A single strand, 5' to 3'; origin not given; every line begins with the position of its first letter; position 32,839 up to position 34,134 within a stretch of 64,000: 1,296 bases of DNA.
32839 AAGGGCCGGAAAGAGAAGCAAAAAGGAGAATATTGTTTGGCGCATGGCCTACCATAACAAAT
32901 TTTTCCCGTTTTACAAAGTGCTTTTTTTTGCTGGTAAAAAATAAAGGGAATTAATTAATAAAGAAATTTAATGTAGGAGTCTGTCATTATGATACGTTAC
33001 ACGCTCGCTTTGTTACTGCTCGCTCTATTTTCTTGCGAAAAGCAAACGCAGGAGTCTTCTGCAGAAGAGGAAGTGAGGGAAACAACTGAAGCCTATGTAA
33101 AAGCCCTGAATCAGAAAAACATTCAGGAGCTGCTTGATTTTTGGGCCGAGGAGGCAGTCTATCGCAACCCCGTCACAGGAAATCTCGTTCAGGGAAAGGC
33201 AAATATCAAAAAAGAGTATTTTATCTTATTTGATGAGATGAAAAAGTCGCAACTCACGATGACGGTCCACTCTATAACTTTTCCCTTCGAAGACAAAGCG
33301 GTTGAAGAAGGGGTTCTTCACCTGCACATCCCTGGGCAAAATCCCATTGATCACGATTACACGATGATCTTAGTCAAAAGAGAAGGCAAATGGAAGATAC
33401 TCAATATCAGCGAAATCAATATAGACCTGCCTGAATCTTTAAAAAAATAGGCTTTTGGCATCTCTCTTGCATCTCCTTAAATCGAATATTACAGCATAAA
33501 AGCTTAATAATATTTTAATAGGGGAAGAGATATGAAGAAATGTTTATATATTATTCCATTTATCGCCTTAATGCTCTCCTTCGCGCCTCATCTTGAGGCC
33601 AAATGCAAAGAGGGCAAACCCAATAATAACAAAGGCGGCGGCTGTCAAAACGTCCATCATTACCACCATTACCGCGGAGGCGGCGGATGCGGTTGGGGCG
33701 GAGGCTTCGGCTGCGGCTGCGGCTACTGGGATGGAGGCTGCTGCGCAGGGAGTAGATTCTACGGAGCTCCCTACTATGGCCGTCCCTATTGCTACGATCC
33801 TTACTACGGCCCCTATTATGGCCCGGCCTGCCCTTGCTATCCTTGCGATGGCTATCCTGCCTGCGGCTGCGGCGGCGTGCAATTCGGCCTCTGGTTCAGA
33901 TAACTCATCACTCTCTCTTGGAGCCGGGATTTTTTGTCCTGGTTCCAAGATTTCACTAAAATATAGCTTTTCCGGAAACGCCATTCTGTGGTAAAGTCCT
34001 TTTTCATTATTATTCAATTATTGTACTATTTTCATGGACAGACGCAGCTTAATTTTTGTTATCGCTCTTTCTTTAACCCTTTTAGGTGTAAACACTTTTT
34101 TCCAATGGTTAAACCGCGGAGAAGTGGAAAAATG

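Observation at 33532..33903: Secreted 123-aa protein made largely of Gly, Tyr and Cys with a His-Tyr cluster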

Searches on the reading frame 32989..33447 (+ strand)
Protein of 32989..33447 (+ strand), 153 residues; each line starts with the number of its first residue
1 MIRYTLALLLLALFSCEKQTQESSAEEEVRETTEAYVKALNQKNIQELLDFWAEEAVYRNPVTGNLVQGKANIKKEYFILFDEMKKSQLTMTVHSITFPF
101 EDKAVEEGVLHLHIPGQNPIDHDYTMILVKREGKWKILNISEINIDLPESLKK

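Call 5: search_protein_families(library=pfam, proteins=[window:32989-33447:+], max_evalue=1)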
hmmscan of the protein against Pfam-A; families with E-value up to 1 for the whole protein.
window:32989-33447:+ (153 aa): 9 families
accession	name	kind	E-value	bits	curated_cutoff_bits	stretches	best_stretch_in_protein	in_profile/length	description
PF12680.13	SnoaL_2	-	3.5e-10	40.8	27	1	34-135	2-99/102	SnoaL-like domain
PF14534.12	DUF4440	-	3.2e-09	37.6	25.2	1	29-137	1-107/107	Domain of unknown function (DUF4440)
PF08332.16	CaMKII_AD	-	5.3e-09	36.7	22.1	1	26-140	2-122/128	Calcium/calmodulin dependent protein kinase II association domain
PF13474.12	SnoaL_3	-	7.9e-09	36.3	22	1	29-139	1-113/121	SnoaL-like domain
PF13577.12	SnoaL_4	-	1.5e-07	31.9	24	1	21-138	1-123/126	SnoaL-like domain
PF12893.14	Lumazine_bd_2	-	8.3e-06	27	22.1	1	25-139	2-112/116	Putative lumazine-binding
PF02136.26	NTF2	-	0.00095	20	21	1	29-104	2-68/116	Nuclear transport factor 2 (NTF2) domain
PF07366.18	SnoaL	-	0.016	15.5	28.4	1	33-77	4-47/126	SnoaL-like polyketide cyclase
PF11533.15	AtzH-like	-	0.2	11.9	27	1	27-75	10-58/126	AtzH-like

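Call 18: find_encoding_contigs(protein=window:32989-33447:+, flank=3000, max_places=4)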
Protein window:32989-33447:+ (153 aa): 2 contigs read that carry it; 2 places shown.
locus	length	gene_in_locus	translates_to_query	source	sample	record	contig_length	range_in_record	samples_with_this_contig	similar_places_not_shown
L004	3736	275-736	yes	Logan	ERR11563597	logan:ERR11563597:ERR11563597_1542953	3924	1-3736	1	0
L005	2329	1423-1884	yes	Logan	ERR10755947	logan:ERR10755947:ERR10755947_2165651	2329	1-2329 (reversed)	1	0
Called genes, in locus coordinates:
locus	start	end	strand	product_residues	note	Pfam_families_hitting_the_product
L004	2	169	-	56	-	?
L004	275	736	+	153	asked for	PF12893:Lumazine_bd_2 (weak), PF13577:SnoaL_4, PF08332:CaMKII_AD, PF13474:SnoaL_3, PF14534:DUF4440, PF12680:SnoaL_2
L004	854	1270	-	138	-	-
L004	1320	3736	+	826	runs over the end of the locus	PF02096:60KD_IMP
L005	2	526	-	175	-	?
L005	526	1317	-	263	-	-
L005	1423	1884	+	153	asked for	PF12893:Lumazine_bd_2 (weak), PF13577:SnoaL_4, PF08332:CaMKII_AD, PF13474:SnoaL_3, PF14534:DUF4440, PF12680:SnoaL_2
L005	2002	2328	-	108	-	?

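Call 41: find_related_loci(query=A2, collection=metagenome_contigs, flank=3000)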
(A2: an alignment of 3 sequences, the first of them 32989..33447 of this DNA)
Query A2 (153 aa) in metagenome_contigs; peptide patterns used: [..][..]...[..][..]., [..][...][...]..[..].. (x = any residue, [..] = any of these).
600 stretches matched a pattern, but none encodes a relative of the query by tblastn (E <= 1e-3).

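Call 44: search_protein_families(library=ncbifam, proteins=[window:32989-33447:+], max_evalue=10)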
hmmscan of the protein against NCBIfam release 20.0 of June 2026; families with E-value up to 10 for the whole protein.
window:32989-33447:+ (153 aa): 9 families
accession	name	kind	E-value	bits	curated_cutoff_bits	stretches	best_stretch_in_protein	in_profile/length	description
TIGR02246.1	TIGR02246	subfamily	2.7e-09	37.1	33.95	1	25-139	2-120/128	SgcJ/EcaC family oxidoreductase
NF006089.0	PRK08241.1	subfamily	0.00022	20.4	240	1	18-76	208-266/343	RNA polymerase subunit sigma-70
NF051431.1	Rv0361_Cterm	subfamily_domain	0.00031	21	37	1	7-137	18-138/140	Rv0361 family membrane protein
NF053527.1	lipo_Cory_WKLS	subfamily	0.00064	19.7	105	1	10-137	10-145/166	WKL family lipoprotein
TIGR02096.1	TIGR02096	subfamily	0.0017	18.7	97.1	1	33-88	4-59/129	ketosteroid isomerase-related protein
TIGR02960.1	SigX5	hypoth_equivalog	0.0018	17.5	264.75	1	19-75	196-252/322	RNA polymerase sigma-70 factor, TIGR02960 family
NF051842.1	PBP4_5_Efaec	equivalog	0.026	12.8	700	1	10-90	18-92/668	penicillin-binding protein PBP4(5)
NF053689.1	BamJ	equivalog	0.028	14.7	100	1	5-47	11-53/184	BamJ family beta-barrel-assembly machinery protein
NF053691.1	BamM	equivalog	0.1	11.6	315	1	5-50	9-52/376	BamM family beta-barrel-assembly machinery protein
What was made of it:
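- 32989..33450 (+): NTF2/SnoaL-like lipoprotein gene (153 aa). It lies immediately upstream in all three genomes that have the Gly/Tyr/Cys gene. It is a conserved neighbour and not shown to be functionally linked. Pfam SnoaL_2/DUF4440 and NCBIfam TIGR02246 match above cut-off (calls 5, 44).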

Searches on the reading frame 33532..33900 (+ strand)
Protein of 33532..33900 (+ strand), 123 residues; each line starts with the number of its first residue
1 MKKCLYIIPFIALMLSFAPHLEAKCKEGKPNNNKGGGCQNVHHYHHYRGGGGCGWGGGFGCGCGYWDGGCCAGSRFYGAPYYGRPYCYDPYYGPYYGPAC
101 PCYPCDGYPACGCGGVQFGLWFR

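Call 5: search_protein_families(library=pfam, proteins=[window:33532-33900:+], max_evalue=1)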
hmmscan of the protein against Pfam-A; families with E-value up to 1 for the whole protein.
window:33532-33900:+ (123 aa): 1 family
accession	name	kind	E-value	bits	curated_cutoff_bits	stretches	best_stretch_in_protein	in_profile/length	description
PF07172.16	GRP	-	0.066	14.3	30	1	29-69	41-82/90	Glycine rich protein family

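Call 6: find_homologous_proteins(query=window:33532-33900:+, max_evalue=0.01)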
Query window:33532-33900:+: 14 candidates shared short words with the query, none scored E <= 0.01.
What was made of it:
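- Tried and rejected: Direct homologue searches. phmmer against the 5.8-billion word-indexed set found nothing (call 6).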

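Call 15: search_protein_representatives(protein=window:33532-33900:+)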
Query: 123 residues. Proteins with E-value up to 0.001 (for the whole library): 1; up to 1e-10: 0; up to 1e-30: 0. The best 1 are listed.
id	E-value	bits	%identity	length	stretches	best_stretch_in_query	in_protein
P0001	1.1e-05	41.7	34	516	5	57-90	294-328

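Call 17: find_encoding_contigs(protein=window:33532-33900:+, flank=3000, max_places=4)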
Protein window:33532-33900:+ (123 aa): no gene with exactly this product is on record in the collection.

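Call 32: find_homologous_proteins(query=A1, max_evalue=10)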
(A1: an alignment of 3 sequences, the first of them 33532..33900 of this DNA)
Query A1 (3 sequences) (123 aa, profile of the alignment): 3 proteins with E <= 10 among 8000 candidates.
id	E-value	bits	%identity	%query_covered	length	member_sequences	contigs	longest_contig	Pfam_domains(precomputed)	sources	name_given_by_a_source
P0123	1.9e-3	37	80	4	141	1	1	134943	-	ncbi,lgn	-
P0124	2.1e+0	27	28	59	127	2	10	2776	-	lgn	-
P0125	8.5e+0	25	-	-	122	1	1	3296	-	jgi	jgi:hypothetical protein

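Call 33: find_related_loci(query=A1, collection=metagenome_contigs, flank=4000)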
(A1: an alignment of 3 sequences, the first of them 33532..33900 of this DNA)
Query A1 (123 aa) in metagenome_contigs; peptide patterns used: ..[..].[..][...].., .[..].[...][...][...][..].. (x = any residue, [..] = any of these).
600 stretches matched a pattern, but none encodes a relative of the query by tblastn (E <= 1e-3).
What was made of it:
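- Tried and rejected: Scans with the protein profile and with the NTF2-like neighbour profile both found nothing (calls 33, 41).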

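Call 44: search_protein_families(library=ncbifam, proteins=[window:33532-33900:+], max_evalue=10)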
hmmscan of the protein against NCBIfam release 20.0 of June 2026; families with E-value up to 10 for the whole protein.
window:33532-33900:+ (123 aa): 0 families

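Call 45: search_protein_families(library=pfam, proteins=[window:33601-33900:+], max_evalue=10)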
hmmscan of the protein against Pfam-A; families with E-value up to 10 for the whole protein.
window:33601-33900:+ (100 aa): 0 families
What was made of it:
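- On Metallothionein: No metallothionein family appears in Pfam (calls 5, 45).
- Closest known: High-glycine-tyrosine keratin-associated proteins of mammalian hair. Different: No family match was found (calls 5, 45).
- There is no lipobox and no OmcA similarity (calls 5, 45). No hit was found in Pfam or NCBIfam (calls 5, 44, 45).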

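Call 46: predict_structure(protein=window:33532-33900:+)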
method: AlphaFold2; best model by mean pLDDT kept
length: 123 residues; sequences in the alignment: 1
mean_pLDDT: 40.8   pTM: 0.22
mean pLDDT of the five models: 40.8, 39.9, 38.6, 37.6, 36.6
residues with pLDDT >= 90: 0; 70-90: 0; 50-70: 20; < 50: 103
segments of 3 or more residues with pLDDT < 50: 19-32, 34-86, 88-94, 96-123
pLDDT, mean of each block of 10 residues (from residue 1): 60 58 36 35 33 32 36 39 43 45 38 36 36
secondary structure, 60 per line:
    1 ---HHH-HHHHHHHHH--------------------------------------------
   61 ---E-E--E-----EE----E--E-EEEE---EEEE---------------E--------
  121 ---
elements in order: H8-16 E86-89 E93-96
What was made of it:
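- AF2 gives pLDDT 40.8 with no fold (call 46).
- Tried and rejected: The single-sequence AF2 model has pLDDT 40.8 and is unusable for fold search (call 46).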

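Call 76: search_solved_structures(query=window:33601-33900:+, max_evalue=10)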
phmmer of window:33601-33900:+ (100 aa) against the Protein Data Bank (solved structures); distinct sequences matched with E-value up to 10: 2.
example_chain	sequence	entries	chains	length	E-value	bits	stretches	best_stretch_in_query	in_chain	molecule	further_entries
9nu5_B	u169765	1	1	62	0.44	14.1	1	19-46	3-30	Lysis protein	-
9nu4_B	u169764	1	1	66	4.3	10.9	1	19-45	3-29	Lysis protein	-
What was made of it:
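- Tried and rejected: Only E>0.4 noise (call 76).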

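Call 82: search_protein_families(library=pfam, proteins=[P0123, P0124, P0125], max_evalue=1)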
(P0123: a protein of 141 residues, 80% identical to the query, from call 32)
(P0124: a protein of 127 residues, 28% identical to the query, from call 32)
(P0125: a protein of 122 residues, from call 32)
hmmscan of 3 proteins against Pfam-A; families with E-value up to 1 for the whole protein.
P0123 (141 aa): 0 families

P0124 (127 aa): 0 families

P0125 (122 aa): 1 family
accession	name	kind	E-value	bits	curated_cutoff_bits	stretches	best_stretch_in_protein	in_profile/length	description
PF05818.17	TraT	-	0.38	10.9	31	1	22-86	67-130/214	Enterobacterial TraT complement resistance protein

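Call 83: find_encoding_contigs(protein=P0124, flank=2500, max_places=2)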
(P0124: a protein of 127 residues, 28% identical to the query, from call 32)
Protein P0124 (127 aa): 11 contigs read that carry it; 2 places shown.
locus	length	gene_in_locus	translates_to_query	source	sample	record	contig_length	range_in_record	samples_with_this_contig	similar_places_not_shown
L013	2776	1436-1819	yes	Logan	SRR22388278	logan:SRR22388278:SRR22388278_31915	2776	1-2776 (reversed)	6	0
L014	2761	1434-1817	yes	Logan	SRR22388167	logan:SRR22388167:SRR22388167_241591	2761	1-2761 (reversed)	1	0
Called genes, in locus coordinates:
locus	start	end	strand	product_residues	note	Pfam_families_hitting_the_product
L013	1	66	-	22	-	?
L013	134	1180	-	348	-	PF09084:NMT1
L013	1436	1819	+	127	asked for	-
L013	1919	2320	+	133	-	PF01503:PRA-PH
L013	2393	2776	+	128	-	?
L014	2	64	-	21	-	?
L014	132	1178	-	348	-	PF09084:NMT1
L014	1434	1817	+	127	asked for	-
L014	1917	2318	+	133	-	PF01503:PRA-PH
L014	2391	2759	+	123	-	?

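Call 84: find_encoding_contigs(protein=P0123, flank=2500, max_places=1)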
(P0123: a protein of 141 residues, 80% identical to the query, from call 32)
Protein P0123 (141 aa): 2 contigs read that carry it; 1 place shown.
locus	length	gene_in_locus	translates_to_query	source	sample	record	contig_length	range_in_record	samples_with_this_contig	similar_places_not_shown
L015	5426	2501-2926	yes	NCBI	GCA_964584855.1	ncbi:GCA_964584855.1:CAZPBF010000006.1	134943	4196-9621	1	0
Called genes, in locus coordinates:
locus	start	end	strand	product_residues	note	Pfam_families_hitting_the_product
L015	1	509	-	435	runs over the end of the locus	PF07969:Amidohydro_3 (faint), PF01979:Amidohydro_1, PF12890:DHOase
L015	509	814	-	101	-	-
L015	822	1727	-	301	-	PF02729:OTCace_N, PF00185:OTCace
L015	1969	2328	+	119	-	-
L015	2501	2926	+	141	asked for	-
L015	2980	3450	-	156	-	PF03652:RuvX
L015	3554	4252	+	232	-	PF00753:Lactamase_B, PF13483:Lactamase_B_3, PF12706:Lactamase_B_2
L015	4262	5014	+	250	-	PF02517:Rce1-like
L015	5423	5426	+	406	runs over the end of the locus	-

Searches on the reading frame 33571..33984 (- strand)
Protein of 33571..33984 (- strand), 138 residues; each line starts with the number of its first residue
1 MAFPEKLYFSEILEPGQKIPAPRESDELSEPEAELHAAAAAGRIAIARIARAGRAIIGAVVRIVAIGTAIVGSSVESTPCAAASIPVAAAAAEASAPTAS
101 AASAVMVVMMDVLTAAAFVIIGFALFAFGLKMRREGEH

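Call 29: list_cluster_members(proteins=[P0002, L007:5518-5913:+, window:33571-33984:-, P0003, P0004, P0005])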
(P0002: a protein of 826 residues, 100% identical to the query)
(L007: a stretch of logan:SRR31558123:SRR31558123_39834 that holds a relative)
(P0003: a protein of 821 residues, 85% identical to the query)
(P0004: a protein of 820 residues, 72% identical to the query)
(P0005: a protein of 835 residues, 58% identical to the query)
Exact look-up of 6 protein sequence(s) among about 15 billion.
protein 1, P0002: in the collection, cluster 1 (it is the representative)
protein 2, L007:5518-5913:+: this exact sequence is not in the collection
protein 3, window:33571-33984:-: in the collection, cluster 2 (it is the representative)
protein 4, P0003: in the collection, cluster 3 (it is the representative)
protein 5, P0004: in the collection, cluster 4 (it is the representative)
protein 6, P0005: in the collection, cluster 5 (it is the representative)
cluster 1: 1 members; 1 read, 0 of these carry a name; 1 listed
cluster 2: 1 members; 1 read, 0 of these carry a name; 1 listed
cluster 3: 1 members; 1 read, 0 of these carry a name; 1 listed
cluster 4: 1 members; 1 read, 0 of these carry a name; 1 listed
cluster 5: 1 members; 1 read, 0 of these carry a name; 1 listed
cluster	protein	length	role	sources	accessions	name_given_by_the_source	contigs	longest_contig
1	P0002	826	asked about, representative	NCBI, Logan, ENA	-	-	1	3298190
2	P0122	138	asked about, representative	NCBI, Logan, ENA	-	-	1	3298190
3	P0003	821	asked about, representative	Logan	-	-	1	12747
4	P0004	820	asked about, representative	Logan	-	-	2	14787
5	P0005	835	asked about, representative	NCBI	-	-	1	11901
